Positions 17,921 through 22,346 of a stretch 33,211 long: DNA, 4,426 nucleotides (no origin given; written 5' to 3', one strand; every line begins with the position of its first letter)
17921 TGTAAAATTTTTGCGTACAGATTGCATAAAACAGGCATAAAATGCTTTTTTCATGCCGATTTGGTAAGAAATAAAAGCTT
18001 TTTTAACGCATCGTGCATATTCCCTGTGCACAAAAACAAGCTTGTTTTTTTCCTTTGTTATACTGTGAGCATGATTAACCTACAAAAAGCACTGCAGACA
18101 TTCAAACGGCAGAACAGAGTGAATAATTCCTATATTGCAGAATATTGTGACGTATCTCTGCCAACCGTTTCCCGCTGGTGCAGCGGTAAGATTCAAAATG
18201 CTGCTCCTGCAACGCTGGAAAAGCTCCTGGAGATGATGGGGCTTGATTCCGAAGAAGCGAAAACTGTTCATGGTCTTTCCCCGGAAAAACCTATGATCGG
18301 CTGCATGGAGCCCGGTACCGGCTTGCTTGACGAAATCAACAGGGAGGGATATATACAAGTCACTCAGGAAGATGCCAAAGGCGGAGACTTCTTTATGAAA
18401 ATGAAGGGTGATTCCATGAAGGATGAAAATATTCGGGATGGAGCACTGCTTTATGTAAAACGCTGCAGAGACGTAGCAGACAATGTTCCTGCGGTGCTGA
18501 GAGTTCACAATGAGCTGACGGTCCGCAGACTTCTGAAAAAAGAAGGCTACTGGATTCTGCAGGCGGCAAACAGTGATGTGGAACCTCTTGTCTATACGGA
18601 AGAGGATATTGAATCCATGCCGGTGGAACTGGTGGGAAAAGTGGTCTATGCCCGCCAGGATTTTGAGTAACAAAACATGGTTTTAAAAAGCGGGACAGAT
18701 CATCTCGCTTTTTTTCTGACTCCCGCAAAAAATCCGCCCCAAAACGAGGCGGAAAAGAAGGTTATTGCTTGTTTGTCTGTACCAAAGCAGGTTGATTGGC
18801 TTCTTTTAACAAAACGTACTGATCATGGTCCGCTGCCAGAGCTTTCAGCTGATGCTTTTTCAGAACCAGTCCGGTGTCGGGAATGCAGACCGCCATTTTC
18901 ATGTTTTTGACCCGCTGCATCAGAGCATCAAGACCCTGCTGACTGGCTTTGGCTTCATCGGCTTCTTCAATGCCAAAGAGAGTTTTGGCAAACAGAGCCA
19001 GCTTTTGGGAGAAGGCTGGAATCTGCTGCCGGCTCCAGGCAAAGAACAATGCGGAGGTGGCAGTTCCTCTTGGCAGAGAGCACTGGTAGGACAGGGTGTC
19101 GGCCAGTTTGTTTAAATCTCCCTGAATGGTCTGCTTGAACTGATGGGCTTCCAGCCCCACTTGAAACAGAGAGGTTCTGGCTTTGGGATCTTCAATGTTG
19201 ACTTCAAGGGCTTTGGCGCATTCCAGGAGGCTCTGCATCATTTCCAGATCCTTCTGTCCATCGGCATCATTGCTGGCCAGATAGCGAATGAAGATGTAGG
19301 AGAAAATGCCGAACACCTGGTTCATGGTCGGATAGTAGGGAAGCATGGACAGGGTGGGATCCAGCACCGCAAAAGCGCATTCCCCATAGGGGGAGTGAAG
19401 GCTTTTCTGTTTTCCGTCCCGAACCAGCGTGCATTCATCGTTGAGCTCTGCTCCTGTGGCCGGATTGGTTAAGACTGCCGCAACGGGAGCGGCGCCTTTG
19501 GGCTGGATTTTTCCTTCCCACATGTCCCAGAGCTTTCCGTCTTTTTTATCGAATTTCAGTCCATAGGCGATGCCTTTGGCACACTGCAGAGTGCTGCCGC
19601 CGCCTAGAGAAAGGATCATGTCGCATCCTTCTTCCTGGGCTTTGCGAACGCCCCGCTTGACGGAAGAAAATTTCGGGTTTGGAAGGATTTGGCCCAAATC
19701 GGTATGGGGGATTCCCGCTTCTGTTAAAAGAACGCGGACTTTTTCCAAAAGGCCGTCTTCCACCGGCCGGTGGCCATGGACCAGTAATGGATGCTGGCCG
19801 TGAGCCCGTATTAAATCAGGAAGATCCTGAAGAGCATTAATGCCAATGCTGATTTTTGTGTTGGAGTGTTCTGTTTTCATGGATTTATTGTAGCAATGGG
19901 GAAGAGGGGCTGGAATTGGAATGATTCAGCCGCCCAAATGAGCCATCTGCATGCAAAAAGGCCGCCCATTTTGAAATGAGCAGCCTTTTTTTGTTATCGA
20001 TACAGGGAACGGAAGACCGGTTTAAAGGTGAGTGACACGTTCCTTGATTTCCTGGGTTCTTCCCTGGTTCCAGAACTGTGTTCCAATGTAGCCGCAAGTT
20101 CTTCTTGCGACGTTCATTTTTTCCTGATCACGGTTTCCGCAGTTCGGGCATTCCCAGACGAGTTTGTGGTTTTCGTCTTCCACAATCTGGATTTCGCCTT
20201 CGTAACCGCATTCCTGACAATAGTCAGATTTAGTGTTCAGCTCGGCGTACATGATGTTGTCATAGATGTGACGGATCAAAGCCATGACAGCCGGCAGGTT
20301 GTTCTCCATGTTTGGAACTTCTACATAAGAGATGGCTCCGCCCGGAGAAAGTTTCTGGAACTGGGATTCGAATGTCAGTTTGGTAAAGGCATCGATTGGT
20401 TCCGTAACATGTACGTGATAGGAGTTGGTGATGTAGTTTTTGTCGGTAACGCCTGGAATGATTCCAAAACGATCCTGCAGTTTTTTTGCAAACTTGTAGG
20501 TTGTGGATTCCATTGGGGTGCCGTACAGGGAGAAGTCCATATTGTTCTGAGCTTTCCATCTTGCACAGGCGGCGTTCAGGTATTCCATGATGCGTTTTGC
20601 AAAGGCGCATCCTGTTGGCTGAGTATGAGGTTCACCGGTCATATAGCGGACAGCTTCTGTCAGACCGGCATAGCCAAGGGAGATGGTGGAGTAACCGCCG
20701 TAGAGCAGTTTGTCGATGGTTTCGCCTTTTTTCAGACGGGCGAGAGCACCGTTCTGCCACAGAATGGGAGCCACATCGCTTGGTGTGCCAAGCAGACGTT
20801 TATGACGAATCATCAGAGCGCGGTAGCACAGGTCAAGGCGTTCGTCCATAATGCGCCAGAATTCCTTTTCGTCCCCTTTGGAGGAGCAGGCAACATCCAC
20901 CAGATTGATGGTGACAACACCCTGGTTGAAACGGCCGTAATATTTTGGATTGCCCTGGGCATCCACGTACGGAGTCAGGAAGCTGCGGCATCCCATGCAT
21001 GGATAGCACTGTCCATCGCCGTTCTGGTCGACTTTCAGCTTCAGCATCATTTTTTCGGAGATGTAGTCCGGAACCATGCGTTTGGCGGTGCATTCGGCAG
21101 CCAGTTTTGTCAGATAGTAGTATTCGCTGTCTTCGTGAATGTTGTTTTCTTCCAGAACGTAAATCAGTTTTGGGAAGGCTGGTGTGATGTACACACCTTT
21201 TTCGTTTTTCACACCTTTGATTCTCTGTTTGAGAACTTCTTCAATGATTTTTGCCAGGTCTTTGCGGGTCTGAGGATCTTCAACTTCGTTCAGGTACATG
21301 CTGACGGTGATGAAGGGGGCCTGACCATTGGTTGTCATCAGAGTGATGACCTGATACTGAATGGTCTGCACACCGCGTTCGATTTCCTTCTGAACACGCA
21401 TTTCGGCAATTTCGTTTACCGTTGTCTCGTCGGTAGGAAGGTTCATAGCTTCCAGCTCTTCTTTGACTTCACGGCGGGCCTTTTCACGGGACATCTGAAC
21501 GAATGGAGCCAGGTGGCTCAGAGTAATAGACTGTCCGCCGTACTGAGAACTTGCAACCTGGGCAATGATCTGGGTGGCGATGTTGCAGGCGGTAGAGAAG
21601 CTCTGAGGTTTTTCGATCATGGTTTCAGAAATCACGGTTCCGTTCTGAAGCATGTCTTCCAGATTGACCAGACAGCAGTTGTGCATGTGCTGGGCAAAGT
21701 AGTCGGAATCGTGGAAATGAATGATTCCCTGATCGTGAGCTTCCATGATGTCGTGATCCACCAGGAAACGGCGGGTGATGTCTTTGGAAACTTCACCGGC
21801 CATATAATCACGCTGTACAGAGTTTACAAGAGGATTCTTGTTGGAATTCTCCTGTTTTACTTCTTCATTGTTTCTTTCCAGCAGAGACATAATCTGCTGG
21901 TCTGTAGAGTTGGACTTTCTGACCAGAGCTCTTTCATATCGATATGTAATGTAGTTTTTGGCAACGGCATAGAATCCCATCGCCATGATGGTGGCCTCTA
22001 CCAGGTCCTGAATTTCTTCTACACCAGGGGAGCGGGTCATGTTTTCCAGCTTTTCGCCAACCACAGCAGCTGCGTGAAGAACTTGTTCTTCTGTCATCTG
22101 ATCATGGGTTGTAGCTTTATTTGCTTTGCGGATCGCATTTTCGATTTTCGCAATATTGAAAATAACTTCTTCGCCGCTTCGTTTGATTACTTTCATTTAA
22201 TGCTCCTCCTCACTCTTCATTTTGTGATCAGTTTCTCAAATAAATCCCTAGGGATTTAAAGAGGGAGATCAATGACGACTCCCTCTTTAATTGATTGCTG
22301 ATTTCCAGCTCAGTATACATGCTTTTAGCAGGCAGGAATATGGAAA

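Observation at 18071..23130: Inverted pair of LexA/HdiR-like repressors brackets adh-nrdD; one copy has lost both the scissile Ala-Gly and the catalytic Lys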

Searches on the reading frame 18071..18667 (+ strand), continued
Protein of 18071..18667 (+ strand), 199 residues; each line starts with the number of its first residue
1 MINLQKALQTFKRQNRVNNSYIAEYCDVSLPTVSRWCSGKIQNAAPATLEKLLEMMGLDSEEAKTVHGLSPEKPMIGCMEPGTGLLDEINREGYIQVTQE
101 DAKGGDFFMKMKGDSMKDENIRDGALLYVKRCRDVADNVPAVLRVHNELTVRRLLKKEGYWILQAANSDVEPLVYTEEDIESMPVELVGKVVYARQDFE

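Call 63: fold_search(model_id=the predicted structure, library=pdb)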
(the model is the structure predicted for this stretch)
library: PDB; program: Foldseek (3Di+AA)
matches with E <= 10: 526; with E <= 0.001: 42
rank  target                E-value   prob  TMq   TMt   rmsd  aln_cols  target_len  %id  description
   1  3k2z_B                2.7e-10  1.00  0.46  0.46  12.9       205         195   21  Crystal structure of a LexA protein from Thermotoga maritima (released 2010-10-06)
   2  1jhe_A                8.0e-10  1.00  0.48  0.75   4.6       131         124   29  LEXA L89P Q92W E152A K156A MUTANT (released 2001-09-19)
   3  3k2z_A                8.0e-10  1.00  0.45  0.47  14.5       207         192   19  Crystal structure of a LexA protein from Thermotoga maritima (released 2010-10-06)
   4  7ocj_F                8.4e-10  1.00  0.48  0.70   5.8       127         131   32  Crystal structure of E.coli LexA in complex with nanobody NbSOS2(Nb14509) (released 2022-10-26)
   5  8trg_I                1.1e-09  1.00  0.49  0.51  14.8       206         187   26  Structure of full-length LexA bound to a RecA filament (released 2023-11-15)
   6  3jsp_B                1.3e-09  1.00  0.46  0.48  14.7       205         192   24  Classic Protein With a New Twist: crystal structure of a LexA repressor DNA complex (released 2010-08-18)
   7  3jsp_A                2.8e-09  1.00  0.47  0.48  15.1       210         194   22  Classic Protein With a New Twist: crystal structure of a LexA repressor DNA complex (released 2010-08-18)
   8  7zra_B                3.3e-09  1.00  0.48  0.72   5.6       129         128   28  Crystal structure of E.coli LexA in complex with nanobody NbSOS1(Nb14497) (released 2022-10-26)
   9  1jhh_A                3.3e-09  1.00  0.47  0.47  16.3       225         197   20  LEXA S119A MUTANT (released 2001-09-19)
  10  7b5g_C                3.6e-09  1.00  0.46  0.68   5.6       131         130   30  Crystal structure of E.coli LexA in complex with nanobody NbSOS3(Nb14527) (released 2022-09-14)
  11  1jhf_A                4.5e-09  1.00  0.48  0.48  13.1       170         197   24  LEXA G85D MUTANT (released 2001-09-19)
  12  7b5g_A                5.1e-09  1.00  0.45  0.66   6.3       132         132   31  Crystal structure of E.coli LexA in complex with nanobody NbSOS3(Nb14527) (released 2022-09-14)
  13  1jhh_B                6.1e-09  1.00  0.46  0.75   5.6       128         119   30  LEXA S119A MUTANT (released 2001-09-19)
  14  3jso_B                9.8e-09  1.00  0.47  0.49  14.0       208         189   24  Classic Protein With a New Twist: crystal structure of a LexA repressor DNA complex (released 2010-08-18)
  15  7b5g_G                1.0e-08  1.00  0.48  0.71   4.9       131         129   29  Crystal structure of E.coli LexA in complex with nanobody NbSOS3(Nb14527) (released 2022-09-14)
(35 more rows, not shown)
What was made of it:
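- On Peptidase S24 / LexA-like superfamily (A): Foldseek to LexA/UmuD'/lambda CI C-terminal domains, E down to 3e-10 (call 63).
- Closest known: Phage 186 CI repressor. Same: A repressor whose C-terminal domain resembles the S24 fold (Foldseek E = 4e-4 to 2e-3, call 63).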

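Call 64: search_protein_families(library=phrogs, proteins=[window:18071-18667:+], max_evalue=0.001)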
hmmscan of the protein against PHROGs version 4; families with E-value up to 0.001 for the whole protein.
window:18071-18667:+ (199 aa): 3 families
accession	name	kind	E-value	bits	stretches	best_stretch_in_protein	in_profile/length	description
phrog_4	-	transcription regulation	1.8e-17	64.4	1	18-198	149-339/400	transcriptional repressor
phrog_811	-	DNA, RNA and nucleotide metabolism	9e-14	52.2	1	106-197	48-134/140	UmuD-like protein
phrog_6201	-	transcription regulation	2.1e-06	28.6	1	107-194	29-114/121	CI-like repressor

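Call 66: find_encoding_contigs(protein=P0031, flank=6000, max_places=3)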
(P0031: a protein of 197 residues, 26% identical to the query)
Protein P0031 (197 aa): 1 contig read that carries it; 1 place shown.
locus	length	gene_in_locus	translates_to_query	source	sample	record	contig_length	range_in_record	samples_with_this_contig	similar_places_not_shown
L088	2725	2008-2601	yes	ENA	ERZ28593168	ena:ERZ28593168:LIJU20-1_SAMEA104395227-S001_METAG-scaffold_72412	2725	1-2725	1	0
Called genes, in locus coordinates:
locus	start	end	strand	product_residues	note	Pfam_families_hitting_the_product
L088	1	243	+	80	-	?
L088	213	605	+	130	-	-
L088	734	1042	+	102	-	-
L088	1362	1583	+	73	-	-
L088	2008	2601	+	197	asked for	PF00717:Peptidase_S24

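Call 67: find_encoding_contigs(protein=P0024, flank=6000, max_places=3)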
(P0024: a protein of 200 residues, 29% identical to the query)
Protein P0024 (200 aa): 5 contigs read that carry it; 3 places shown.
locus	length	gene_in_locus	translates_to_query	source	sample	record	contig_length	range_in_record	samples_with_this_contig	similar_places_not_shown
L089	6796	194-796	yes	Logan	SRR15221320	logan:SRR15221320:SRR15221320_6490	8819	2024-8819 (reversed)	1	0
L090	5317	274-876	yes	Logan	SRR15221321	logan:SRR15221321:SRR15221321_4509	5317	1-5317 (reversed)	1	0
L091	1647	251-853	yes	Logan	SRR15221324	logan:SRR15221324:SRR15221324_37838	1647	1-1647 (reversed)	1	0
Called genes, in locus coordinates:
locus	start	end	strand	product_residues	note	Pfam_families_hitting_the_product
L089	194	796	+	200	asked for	PF13443:HTH_26 (faint), PF01381:HTH_3 (weak), PF00717:Peptidase_S24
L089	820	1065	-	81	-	-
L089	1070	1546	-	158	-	PF08719:NADAR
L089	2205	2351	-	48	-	-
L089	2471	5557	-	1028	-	PF00015:MCPsignal (faint), PF04136:COG3_N (faint), PF24161:CCDC39 (faint), PF02687:FtsX (weak)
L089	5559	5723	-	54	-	-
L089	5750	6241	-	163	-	PF00005:ABC_tran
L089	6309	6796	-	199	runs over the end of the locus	PF00440:TetR_N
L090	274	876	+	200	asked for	PF13443:HTH_26 (faint), PF01381:HTH_3 (weak), PF00717:Peptidase_S24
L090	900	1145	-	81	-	-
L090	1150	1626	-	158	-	PF08719:NADAR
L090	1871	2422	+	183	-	PF01420:Methylase_S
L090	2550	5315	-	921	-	?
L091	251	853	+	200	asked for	PF13443:HTH_26 (faint), PF01381:HTH_3 (weak), PF00717:Peptidase_S24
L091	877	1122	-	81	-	-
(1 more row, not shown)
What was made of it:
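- Tried and rejected: Contexts of other degenerate family members (P0024, P0031): short contigs, uninformative (calls 66, 67).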

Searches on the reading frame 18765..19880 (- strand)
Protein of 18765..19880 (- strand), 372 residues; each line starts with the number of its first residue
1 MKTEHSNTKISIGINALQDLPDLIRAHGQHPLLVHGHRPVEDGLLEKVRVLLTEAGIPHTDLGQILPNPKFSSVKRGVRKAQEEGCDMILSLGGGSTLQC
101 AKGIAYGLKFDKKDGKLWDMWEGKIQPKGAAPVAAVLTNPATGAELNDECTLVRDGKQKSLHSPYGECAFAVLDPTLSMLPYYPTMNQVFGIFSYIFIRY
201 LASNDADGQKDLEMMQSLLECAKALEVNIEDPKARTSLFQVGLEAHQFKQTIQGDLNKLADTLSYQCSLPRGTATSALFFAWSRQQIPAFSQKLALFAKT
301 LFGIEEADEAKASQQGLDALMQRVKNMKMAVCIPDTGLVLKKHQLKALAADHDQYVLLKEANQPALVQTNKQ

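Call 5: search_protein_families(library=pfam, proteins=[window:18765-19880:-], max_evalue=0.01)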
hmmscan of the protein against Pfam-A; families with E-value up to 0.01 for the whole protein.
window:18765-19880:- (372 aa): 3 families
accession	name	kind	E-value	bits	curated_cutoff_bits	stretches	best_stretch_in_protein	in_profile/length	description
PF00465.25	Fe-ADH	-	4.4e-30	104.9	31.3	1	8-175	2-168/168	Iron-containing alcohol dehydrogenase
PF13685.12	Fe-ADH_2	-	1.1e-06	29.2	28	1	12-107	2-96/149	Iron-containing alcohol dehydrogenase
PF25137.1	ADH_Fe_C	-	0.00012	22.3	27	1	212-349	30-167/194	Fe-containing alcohol dehydrogenase family, C-terminal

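Call 24: search_protein_families(library=ncbifam, proteins=[window:18765-19880:-], max_evalue=0.01)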
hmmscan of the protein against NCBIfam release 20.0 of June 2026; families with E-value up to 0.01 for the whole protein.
window:18765-19880:- (372 aa): 16 families
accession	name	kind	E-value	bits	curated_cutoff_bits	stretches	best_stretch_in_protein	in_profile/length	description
NF011717.0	PRK15138.1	equivalog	9.9e-21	74.2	645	1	5-203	7-206/387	alcohol dehydrogenase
NF041833.1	Fe_ADH_ErcA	equivalog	4.8e-18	65.4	550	1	23-349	24-353/382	alcohol dehydrogenase-like regulatory protein ErcA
NF058672.1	4HyButDHCUPNE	equivalog_domain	6.2e-18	65.1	500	1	8-203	8-205/378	4-hydroxybutyrate dehydrogenase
TIGR02638.1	lactal_redase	equivalog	6.7e-17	61.3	523.15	1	13-349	13-354/379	lactaldehyde reductase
NF007911.0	PRK10624.1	equivalog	3.8e-15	55.7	537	1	12-351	13-355/382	lactaldehyde reductase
NF053866.1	CholDhdGbsBBac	equivalog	2.2e-14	52.9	550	1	5-350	13-365/392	choline dehydrogenase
TIGR03405.1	Phn_Fe-ADH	equivalog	3.7e-14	52.3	423.7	1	7-274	4-272/355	iron-containing alcohol dehydrogenase PsrA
NF050025.1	SulfAcetaldRedSarD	equivalog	4.2e-13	48.9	700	1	6-349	7-355/385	sulfoacetaldehyde reductase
NF007363.0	PRK09860.1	equivalog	4.4e-11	42.5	581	1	12-334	14-337/383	L-threonine dehydrogenase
NF010378.0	PRK13805.1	equivalog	3.1e-07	28.6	951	1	27-106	481-562/872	bifunctional acetaldehyde-CoA/alcohol dehydrogenase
NF006941.0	PRK09423.1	subfamily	6.9e-07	28.4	336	1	5-108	6-107/367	glycerol dehydrogenase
TIGR04266.1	NDMA_methanol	equivalog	2.3e-05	23.4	625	1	42-147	51-155/420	NDMA-dependent methanol dehydrogenase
NF011998.0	PRK15454.1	equivalog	8e-05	21.5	556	1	68-150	89-168/395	ethanolamine utilization ethanol dehydrogenase EutG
NF041822.1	daptide_DH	equivalog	0.0011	17.9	300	1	84-283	53-272/363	daptide-type RiPP biosynthesis dehydogenase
NF002022.0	PRK00843.1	equivalog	0.0014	17.7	413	1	9-109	13-111/350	NAD(P)-dependent glycerol-1-phosphate dehydrogenase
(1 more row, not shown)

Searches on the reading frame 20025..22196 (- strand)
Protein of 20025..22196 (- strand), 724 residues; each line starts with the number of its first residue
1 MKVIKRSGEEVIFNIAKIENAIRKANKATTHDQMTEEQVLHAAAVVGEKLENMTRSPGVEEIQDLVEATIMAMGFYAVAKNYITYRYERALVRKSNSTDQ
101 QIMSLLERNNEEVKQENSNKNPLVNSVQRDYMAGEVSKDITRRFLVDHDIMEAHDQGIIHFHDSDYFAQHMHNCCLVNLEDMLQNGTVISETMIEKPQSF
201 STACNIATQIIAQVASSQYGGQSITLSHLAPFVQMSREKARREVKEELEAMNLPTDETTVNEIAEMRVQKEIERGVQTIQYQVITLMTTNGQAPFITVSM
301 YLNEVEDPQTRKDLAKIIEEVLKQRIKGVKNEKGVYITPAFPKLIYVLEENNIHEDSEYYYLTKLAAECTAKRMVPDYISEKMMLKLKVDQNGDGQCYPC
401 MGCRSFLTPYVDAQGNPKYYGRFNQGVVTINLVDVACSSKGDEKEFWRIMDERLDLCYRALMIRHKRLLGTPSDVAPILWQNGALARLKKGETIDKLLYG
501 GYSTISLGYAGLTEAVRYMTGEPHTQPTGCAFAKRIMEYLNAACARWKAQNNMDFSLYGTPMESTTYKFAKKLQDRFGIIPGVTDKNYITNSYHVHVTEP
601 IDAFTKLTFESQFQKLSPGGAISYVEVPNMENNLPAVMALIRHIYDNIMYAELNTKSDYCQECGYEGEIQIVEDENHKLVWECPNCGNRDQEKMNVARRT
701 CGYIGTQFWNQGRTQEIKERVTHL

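Call 5: search_protein_families(library=pfam, proteins=[window:20025-22196:-], max_evalue=0.01)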
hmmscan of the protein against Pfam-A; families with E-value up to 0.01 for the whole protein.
window:20025-22196:- (724 aa): 3 families
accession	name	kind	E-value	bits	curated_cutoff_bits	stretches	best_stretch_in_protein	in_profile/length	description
PF13597.11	NRDD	-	6.3e-192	639.6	26.2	1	116-723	1-562/562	Anaerobic ribonucleoside-triphosphate reductase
PF01228.26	Gly_radical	-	6.4e-19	68.9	22.2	1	599-705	3-103/106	Glycine radical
PF03477.21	ATP-cone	-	4e-18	66.2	25.8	1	1-90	1-87/88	ATP cone domain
